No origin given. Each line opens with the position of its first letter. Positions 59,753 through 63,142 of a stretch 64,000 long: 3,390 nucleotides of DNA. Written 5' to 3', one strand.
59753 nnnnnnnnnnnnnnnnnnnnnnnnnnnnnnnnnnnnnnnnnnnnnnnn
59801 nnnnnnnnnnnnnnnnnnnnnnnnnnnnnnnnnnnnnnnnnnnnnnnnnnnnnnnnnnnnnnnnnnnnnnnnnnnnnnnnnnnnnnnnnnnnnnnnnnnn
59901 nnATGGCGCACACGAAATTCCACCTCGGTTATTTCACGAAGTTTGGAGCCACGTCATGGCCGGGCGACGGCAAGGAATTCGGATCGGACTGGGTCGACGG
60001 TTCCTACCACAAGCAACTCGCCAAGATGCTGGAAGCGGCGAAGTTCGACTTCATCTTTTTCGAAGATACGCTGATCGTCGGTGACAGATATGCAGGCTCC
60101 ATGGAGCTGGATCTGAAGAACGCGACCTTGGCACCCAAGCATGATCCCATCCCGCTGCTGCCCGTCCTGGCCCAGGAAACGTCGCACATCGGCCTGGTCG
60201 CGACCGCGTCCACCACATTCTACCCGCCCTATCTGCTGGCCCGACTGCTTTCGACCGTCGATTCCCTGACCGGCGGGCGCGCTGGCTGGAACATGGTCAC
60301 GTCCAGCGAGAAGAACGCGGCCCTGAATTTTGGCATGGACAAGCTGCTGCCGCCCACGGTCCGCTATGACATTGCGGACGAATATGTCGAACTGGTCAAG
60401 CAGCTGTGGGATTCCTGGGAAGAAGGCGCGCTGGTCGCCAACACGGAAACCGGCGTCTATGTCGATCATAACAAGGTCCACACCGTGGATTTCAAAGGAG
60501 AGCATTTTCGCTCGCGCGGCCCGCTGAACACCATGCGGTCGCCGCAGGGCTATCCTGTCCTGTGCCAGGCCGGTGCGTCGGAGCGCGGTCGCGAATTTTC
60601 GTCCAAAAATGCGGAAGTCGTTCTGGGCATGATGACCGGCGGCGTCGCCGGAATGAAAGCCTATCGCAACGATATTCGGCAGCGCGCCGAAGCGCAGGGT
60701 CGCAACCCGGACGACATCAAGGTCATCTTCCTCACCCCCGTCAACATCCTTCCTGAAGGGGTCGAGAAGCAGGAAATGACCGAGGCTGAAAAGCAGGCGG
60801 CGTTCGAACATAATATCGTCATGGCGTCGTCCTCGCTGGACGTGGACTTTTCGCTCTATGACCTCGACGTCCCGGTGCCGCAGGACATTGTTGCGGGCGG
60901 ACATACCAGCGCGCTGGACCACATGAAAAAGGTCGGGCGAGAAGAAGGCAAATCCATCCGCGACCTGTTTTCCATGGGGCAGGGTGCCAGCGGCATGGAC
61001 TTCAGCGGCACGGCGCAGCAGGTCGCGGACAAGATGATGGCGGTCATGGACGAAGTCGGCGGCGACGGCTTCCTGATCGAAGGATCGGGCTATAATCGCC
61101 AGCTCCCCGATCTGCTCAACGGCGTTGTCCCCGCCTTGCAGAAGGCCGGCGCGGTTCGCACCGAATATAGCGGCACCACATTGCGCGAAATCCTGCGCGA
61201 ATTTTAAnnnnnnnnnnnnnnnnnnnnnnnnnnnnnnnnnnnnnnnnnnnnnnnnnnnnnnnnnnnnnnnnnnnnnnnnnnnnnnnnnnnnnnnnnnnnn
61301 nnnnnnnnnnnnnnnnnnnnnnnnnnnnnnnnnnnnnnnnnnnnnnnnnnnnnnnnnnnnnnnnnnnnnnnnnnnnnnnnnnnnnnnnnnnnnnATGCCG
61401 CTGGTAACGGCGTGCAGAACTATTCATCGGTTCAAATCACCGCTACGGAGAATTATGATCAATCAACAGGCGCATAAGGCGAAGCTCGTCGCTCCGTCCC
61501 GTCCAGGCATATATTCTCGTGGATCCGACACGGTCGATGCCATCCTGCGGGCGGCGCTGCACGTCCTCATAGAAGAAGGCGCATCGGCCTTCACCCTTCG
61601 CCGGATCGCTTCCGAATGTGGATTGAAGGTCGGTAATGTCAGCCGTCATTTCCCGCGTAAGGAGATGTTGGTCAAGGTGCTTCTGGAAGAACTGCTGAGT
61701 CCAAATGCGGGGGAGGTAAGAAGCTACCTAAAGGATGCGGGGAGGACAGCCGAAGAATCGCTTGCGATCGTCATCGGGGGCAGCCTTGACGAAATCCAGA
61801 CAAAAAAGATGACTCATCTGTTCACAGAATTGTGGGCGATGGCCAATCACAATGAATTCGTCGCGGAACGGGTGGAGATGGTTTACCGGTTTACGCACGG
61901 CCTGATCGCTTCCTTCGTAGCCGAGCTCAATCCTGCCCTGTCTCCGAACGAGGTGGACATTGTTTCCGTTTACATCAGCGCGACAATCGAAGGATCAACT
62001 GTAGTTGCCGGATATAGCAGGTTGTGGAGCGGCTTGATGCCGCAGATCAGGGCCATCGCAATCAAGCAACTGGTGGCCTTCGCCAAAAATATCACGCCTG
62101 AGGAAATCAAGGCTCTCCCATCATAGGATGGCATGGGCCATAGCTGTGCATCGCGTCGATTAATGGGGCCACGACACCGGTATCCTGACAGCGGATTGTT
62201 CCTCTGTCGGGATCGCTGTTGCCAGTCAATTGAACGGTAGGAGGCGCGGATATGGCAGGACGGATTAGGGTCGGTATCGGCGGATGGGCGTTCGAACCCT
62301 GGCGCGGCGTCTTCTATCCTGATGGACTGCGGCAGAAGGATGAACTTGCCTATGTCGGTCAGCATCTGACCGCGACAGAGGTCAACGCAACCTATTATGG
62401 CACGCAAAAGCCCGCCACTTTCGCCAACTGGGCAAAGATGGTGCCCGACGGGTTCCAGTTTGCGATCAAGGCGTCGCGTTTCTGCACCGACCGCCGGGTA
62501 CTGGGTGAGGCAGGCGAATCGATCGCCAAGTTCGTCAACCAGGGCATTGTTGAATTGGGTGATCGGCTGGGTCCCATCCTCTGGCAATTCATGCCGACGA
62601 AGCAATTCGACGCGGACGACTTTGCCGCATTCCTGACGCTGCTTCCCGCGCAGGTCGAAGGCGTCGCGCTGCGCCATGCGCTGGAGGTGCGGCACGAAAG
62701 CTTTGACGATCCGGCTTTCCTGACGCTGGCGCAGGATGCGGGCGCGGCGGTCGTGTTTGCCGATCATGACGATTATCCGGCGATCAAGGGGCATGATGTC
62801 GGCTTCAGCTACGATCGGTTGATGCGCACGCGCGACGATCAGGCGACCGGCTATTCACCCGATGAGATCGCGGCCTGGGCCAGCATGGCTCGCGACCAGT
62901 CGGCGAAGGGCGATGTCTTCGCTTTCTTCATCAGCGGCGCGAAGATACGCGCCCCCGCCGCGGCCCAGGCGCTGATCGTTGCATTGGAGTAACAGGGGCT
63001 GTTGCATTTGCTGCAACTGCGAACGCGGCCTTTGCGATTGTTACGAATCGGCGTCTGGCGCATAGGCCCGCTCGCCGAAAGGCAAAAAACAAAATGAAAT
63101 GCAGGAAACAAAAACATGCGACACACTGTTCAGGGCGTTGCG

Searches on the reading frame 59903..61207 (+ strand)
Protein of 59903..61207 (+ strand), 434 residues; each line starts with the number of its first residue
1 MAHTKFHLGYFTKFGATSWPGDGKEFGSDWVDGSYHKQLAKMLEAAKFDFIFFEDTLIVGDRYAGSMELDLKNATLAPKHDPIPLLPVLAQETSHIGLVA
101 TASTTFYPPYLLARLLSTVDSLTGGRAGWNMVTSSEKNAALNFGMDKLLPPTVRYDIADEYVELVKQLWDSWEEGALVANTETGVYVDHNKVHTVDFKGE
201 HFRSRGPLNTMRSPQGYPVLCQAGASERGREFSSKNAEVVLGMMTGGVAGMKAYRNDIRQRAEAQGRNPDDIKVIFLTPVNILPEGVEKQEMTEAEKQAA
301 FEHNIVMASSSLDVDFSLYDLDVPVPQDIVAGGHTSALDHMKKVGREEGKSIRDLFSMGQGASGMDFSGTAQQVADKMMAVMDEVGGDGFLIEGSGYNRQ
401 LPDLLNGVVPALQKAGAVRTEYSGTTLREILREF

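Call 12: search_protein_families(library=pfam, proteins=[window:59903-61207:+], max_evalue=0.00001)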
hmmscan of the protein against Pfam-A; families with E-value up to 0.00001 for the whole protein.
window:59903-61207:+ (434 aa): 1 family
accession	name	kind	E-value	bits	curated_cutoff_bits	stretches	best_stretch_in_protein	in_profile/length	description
PF00296.26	Bac_luciferase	-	8e-35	121.1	27.9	1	8-386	3-311/314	Luciferase-like monooxygenase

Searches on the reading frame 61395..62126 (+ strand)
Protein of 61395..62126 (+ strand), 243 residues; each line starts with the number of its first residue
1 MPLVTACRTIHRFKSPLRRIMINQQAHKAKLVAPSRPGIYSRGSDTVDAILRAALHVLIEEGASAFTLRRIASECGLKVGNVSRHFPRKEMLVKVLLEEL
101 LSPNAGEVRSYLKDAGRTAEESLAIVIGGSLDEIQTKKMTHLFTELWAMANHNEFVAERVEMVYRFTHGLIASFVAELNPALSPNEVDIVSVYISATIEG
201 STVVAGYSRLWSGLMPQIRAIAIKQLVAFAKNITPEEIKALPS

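Call 12: search_protein_families(library=pfam, proteins=[window:61395-62126:+], max_evalue=0.00001)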
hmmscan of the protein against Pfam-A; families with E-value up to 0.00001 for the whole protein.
window:61395-62126:+ (243 aa): 1 family
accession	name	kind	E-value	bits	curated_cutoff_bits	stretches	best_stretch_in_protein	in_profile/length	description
PF00440.29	TetR_N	-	1.3e-10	41.3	24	1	50-94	1-45/47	Bacterial regulatory proteins, tetR family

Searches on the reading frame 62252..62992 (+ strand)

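Call 12: search_protein_families(library=pfam, proteins=[window:62252-62992:+], max_evalue=0.00001)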
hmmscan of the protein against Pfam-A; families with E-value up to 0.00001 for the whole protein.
window:62252-62992:+ (246 aa): 1 family
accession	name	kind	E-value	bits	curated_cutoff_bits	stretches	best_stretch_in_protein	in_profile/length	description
PF01904.24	DUF72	-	2.2e-56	191.8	25.3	1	22-242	1-215/217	Protein of unknown function DUF72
